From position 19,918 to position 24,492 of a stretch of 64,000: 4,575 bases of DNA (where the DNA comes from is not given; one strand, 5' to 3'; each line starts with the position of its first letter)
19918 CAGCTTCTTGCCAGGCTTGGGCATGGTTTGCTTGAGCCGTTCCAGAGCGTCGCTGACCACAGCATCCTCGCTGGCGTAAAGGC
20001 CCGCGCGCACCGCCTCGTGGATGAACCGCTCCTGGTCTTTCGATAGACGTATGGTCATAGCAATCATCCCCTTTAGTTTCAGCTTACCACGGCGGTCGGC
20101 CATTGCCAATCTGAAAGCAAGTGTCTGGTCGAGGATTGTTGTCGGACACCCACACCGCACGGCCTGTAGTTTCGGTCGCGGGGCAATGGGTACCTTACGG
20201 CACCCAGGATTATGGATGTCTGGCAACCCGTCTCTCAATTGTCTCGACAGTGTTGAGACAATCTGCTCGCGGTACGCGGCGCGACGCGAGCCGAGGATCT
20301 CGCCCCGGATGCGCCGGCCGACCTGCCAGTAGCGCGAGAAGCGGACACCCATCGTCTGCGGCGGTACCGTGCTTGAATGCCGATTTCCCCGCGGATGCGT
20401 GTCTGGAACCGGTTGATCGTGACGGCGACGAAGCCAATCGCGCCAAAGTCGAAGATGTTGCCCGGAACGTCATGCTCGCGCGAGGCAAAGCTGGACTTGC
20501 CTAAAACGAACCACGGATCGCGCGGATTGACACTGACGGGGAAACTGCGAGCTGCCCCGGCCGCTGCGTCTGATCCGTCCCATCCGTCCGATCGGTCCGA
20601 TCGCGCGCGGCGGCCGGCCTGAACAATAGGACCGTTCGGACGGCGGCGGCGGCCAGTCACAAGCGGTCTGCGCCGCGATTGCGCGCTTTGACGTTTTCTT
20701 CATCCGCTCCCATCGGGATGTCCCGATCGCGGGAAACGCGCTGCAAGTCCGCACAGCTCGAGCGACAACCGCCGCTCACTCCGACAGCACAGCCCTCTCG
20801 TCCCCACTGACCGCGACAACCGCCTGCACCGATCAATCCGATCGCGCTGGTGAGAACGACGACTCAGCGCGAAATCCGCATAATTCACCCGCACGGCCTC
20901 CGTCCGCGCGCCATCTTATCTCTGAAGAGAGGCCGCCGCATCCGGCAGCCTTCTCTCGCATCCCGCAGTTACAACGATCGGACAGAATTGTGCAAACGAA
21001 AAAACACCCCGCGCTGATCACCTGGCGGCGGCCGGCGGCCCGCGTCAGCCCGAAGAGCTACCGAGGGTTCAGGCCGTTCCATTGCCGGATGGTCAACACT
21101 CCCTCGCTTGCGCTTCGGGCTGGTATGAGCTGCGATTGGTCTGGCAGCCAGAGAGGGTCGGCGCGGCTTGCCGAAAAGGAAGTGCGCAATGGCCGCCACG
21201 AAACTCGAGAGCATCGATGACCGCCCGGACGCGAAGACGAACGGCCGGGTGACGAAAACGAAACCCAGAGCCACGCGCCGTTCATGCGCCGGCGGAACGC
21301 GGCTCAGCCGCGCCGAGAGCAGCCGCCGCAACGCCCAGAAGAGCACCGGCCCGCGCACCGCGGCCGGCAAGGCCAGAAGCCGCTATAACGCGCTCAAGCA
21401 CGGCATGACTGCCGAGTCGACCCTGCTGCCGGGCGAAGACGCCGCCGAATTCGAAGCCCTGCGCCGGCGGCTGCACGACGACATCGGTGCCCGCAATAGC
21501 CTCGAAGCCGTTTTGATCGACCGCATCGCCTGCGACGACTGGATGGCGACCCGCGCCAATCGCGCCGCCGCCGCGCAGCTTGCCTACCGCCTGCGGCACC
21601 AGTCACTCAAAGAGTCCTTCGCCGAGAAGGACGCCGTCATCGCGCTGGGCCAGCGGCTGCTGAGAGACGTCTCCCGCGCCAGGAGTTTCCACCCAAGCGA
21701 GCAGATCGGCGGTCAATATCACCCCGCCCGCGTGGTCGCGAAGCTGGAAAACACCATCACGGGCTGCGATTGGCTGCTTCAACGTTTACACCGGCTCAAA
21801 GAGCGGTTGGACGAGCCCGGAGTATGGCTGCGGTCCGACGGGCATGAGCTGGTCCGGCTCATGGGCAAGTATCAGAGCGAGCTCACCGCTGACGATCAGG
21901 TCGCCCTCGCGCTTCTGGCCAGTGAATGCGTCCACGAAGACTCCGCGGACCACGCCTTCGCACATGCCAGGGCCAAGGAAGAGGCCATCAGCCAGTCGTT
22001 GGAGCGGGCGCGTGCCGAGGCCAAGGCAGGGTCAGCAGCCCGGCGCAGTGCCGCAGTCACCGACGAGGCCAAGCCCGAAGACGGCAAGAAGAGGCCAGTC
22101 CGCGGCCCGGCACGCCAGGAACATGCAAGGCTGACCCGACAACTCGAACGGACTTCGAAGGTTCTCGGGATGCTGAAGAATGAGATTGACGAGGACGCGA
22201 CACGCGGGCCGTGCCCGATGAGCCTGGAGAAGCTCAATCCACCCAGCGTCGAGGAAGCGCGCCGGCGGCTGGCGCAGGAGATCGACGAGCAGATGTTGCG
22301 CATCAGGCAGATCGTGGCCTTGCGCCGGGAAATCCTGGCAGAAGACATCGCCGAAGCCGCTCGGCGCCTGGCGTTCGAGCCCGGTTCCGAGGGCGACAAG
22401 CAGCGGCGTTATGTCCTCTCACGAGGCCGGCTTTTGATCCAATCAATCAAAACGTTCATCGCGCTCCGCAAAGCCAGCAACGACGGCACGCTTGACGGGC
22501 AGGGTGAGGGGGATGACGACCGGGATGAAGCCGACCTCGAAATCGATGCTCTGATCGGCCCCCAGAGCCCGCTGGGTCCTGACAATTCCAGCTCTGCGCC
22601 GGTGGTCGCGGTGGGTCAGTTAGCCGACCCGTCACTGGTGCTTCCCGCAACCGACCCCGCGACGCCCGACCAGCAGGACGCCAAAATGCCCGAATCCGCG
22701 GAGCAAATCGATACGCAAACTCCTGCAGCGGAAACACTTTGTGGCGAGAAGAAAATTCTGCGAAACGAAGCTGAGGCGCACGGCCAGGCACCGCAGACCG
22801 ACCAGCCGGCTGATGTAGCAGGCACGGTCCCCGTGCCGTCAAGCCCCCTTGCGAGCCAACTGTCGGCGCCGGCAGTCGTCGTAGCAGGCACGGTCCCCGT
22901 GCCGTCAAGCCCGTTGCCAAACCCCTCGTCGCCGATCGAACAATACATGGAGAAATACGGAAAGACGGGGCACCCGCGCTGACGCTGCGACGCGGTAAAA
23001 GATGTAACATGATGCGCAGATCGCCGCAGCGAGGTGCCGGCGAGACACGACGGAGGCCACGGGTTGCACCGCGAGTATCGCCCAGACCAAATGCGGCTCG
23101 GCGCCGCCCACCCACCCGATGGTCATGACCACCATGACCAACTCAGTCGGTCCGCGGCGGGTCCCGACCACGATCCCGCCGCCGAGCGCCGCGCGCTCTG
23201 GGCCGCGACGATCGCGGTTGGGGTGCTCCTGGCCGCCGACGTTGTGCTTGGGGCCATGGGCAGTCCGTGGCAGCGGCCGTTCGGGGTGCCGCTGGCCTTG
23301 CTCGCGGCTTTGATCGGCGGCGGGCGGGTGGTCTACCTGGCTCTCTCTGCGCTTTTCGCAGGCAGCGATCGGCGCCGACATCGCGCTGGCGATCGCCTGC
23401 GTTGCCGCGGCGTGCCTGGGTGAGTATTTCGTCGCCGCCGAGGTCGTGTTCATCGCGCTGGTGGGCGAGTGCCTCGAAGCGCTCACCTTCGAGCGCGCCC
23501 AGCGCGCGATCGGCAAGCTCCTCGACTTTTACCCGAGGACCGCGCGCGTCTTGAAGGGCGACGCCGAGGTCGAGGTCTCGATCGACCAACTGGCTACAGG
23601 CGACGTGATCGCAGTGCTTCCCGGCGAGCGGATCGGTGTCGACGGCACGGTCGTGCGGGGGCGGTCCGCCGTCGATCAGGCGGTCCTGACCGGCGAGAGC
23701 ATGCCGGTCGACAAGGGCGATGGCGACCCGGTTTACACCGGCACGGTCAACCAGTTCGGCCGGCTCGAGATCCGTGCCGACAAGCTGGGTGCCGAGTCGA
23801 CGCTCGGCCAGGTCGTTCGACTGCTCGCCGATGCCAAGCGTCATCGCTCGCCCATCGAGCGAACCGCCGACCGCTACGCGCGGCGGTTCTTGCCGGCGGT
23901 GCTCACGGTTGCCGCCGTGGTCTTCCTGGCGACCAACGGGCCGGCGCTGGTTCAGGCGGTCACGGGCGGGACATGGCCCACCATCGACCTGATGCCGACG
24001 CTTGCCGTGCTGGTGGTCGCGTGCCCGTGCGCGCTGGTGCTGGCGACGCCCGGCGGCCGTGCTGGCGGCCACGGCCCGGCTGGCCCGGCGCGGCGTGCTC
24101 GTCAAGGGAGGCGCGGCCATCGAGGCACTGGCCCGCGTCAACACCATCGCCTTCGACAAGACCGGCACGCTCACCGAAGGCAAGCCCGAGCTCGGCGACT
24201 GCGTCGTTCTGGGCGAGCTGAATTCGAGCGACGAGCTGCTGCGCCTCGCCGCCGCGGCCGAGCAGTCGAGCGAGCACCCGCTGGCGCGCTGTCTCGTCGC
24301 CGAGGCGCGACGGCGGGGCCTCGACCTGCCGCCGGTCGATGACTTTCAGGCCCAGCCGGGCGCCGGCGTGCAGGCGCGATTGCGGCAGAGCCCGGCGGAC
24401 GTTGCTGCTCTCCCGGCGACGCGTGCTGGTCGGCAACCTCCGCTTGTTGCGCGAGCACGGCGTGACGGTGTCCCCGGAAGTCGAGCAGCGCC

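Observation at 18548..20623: Orphan type I-C-like CRISPR mini-array next to a PIN/RHH toxin-antitoxin pair, in a ~2.1 kb segment bounded by 55-bp inverted repeats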

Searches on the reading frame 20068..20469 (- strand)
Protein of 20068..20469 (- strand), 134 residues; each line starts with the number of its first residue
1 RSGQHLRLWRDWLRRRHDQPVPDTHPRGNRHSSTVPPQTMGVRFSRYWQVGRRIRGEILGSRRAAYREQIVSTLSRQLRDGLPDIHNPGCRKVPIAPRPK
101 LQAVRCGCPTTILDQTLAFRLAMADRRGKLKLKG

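Call 42: search_protein_families(library=ncbifam, proteins=[window:20068-20469:-], max_evalue=10)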
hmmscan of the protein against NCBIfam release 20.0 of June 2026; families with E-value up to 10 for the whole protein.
seq(134 aa): 0 families

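Call 43: search_protein_families(library=pfam, proteins=[window:20068-20469:-], max_evalue=10)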
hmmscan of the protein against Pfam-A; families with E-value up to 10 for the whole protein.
seq(134 aa): 1 family
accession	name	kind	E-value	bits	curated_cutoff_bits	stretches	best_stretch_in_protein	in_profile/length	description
PF17761.7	DUF1016_N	-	1.1e-05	26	32.8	1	45-83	23-61/137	DUF1016 N-terminal domain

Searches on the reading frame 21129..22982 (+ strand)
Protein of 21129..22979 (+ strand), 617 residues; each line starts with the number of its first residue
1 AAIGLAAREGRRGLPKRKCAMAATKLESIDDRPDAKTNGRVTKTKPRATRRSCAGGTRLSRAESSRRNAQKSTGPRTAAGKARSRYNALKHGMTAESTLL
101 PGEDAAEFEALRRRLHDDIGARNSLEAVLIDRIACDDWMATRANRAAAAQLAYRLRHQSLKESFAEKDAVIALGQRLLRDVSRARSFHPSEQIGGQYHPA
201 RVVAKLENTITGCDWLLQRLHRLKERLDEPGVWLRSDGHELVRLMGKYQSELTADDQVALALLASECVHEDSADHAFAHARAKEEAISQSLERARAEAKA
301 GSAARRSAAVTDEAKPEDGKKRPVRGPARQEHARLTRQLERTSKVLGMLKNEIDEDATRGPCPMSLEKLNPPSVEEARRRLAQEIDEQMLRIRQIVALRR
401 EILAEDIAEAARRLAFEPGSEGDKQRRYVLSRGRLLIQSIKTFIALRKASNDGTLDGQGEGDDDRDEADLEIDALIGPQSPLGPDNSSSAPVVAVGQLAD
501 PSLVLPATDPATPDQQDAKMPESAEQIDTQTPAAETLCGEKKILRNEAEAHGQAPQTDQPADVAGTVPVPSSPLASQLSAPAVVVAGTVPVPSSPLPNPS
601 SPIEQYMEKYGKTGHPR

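Call 8: search_protein_families(library=pfam, proteins=[window:21168-22982:+], max_evalue=0.1)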
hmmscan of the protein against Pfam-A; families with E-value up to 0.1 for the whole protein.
window:21168-22982:+ (604 aa): 0 families

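Call 45: search_protein_families(library=ncbifam, proteins=[window:21168-22982:+], max_evalue=0.01)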
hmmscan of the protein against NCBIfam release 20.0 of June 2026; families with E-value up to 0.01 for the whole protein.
window:21168-22982:+ (604 aa): 0 families

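Call 52: search_protein_families(library=phrogs, proteins=[window:21168-22982:+], max_evalue=0.001)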
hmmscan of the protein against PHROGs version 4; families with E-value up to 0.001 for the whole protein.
window:21168-22982:+ (604 aa): 0 families

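Call 67: search_protein_families(library=padloc, proteins=[window:21129-22979:+], max_evalue=0.001)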
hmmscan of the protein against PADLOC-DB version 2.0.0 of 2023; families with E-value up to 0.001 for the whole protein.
window:21129-22979:+ (617 aa): 0 families

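Call 93: search_solved_structures(query=window:21168-22982:+, max_evalue=1)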
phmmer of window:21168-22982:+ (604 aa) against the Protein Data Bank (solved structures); distinct sequences matched with E-value up to 1: 1.
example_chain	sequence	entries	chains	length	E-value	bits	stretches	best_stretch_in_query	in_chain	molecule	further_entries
5fiy_A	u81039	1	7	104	0.32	13.5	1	289-341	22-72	PRKC APOPTOSIS WT1 REGULATOR PROTEIN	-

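Call 96: search_dna_similar(query=window:21168-22982:+, collection=plasmids, mode=protein, max_evalue=0.001, max_rows=12)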
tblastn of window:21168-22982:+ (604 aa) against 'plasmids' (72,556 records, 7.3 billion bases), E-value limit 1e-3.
Records with a match: 1; places in all: 1; records where one place covers at least 80% of the query: 0.
Best place of each record, by identity: <60% 1.
By first word of the organism name: Planctomyces 1.
By predicted mobility (MOB-suite, as given by PLSDB): non-mobilizable 1.
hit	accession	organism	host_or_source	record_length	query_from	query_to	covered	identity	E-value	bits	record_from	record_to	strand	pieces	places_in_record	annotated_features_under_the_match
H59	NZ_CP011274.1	Planctomyces sp. SH-PL62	cell culture,sugar beet rhizosphere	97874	50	256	34%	34.9%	3e-15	87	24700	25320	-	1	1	hypothetical protein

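Call 97: search_dna_similar(query=window:21168-22982:+, collection=phages, mode=protein, max_evalue=0.001, max_rows=8)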
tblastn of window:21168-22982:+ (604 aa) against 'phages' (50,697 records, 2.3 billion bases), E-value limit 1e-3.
No match.

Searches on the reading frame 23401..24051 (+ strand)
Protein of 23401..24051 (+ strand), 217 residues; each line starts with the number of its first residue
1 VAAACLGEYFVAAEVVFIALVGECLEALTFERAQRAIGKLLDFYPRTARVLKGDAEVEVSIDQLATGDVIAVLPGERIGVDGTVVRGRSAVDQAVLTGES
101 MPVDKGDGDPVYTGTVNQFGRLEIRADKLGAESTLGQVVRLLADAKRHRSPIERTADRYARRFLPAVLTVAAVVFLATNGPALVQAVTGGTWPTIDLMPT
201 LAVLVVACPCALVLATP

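Call 71: find_homologous_proteins(query=window:23401-24051:+, max_evalue=1e-20)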
Query window:23401-24051:+ (217 aa): 370 proteins with E <= 1e-20 among 6437 candidates; the best 120 are listed.
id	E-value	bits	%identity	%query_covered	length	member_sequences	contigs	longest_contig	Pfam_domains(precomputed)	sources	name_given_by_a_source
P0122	7.6e-123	426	100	93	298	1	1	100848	PF00122.26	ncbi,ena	-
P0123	3.9e-111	388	84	97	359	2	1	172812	PF00122.26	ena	-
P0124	3.2e-97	342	73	98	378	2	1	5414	PF00122.26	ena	-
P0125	3.4e-91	323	71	97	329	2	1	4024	PF00122.26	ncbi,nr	ncbi:MAG: HAD-IC family P-type ATPase, partial [Isosphaeraceae bacterium]|nr:HAD-IC family P-type AT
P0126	5.3e-91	322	89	75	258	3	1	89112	PF00122.26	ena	-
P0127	7.8e-83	295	76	80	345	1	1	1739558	PF00122.26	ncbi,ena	-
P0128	2.7e-80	287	75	82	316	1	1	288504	PF00122.26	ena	-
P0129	2.8e-79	284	76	83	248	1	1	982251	PF00122.26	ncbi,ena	-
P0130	2.0e-77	278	75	80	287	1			PF00122.26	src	-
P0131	4.0e-76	273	80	76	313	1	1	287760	PF00702.33,PF00122.26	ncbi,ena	-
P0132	3.0e-74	267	74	75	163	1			PF00122.26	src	-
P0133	2.3e-73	264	75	77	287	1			PF00122.26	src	-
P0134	5.4e-72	260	60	100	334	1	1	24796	PF00122.26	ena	-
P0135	5.9e-72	260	75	76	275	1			PF00122.26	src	-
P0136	3.0e-71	257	68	85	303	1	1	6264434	PF00702.33,PF00122.26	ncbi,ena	-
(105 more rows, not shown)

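Call 72: find_encoding_contigs(protein=P0123, flank=10000, max_places=2)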
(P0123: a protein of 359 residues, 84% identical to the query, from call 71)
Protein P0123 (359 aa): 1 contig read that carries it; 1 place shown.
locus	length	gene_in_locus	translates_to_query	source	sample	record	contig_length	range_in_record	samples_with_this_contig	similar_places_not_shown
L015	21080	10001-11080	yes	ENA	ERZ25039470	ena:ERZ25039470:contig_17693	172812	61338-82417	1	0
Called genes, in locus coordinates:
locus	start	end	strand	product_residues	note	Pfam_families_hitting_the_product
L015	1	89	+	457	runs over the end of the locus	PF02737:3HCDH_N, PF00725:3HCDH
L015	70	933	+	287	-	PF00378:ECH_1, PF16113:ECH_2 (weak)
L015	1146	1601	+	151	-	PF02686:GatC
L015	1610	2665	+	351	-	-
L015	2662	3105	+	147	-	PF01425:Amidase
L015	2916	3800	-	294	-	-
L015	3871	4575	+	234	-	PF02637:GatB_Yqey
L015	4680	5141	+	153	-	-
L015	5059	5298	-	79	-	-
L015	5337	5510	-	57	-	-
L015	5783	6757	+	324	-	PF00923:TAL_FSA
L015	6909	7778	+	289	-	PF00586:AIRS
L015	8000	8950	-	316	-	PF00884:Sulfatase, PF16347:SGSH_C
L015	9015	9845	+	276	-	-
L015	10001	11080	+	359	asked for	PF00122:E1-E2_ATPase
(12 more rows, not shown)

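Call 73: find_encoding_contigs(protein=P0126, flank=10000, max_places=2)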
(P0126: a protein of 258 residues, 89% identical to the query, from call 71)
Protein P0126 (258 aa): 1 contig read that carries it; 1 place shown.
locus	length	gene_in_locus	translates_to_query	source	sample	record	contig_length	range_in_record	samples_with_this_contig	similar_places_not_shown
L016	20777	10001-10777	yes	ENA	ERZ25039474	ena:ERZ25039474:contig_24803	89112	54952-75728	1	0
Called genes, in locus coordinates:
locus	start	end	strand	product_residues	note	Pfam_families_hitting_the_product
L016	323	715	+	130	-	PF02686:GatC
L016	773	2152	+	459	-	PF01425:Amidase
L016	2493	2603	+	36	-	-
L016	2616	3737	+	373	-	PF02934:GatB_N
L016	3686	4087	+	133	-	PF02637:GatB_Yqey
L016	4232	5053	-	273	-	PF00702:Hydrolase, PF13344:Hydrolase_6, PF13419:HAD_2, PF13242:Hydrolase_like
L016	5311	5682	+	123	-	PF00923:TAL_FSA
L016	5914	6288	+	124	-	PF00923:TAL_FSA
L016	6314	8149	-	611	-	PF00728:Glyco_hydro_20, PF03328:HpcH_HpaI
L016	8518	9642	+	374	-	PF00586:AIRS, PF02769:AIRS_C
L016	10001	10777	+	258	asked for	PF00122:E1-E2_ATPase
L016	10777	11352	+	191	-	PF00702:Hydrolase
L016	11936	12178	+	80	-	-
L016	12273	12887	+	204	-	-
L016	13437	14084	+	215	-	PF01145:Band_7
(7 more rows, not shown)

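Call 92: find_encoding_contigs(protein=P0122, flank=10000, max_places=2)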
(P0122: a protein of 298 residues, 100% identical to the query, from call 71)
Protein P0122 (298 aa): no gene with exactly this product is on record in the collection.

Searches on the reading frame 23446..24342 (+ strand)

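Call 44: search_protein_families(library=pfam, proteins=[window:23446-24342:+], max_evalue=0.001)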
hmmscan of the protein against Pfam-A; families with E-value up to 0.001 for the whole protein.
window:23446-24342:+ (298 aa): 1 family
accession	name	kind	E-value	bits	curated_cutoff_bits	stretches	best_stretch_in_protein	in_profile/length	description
PF00122.25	E1-E2_ATPase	-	1.6e-49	168.4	28.1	1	30-202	4-168/181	E1-E2 ATPase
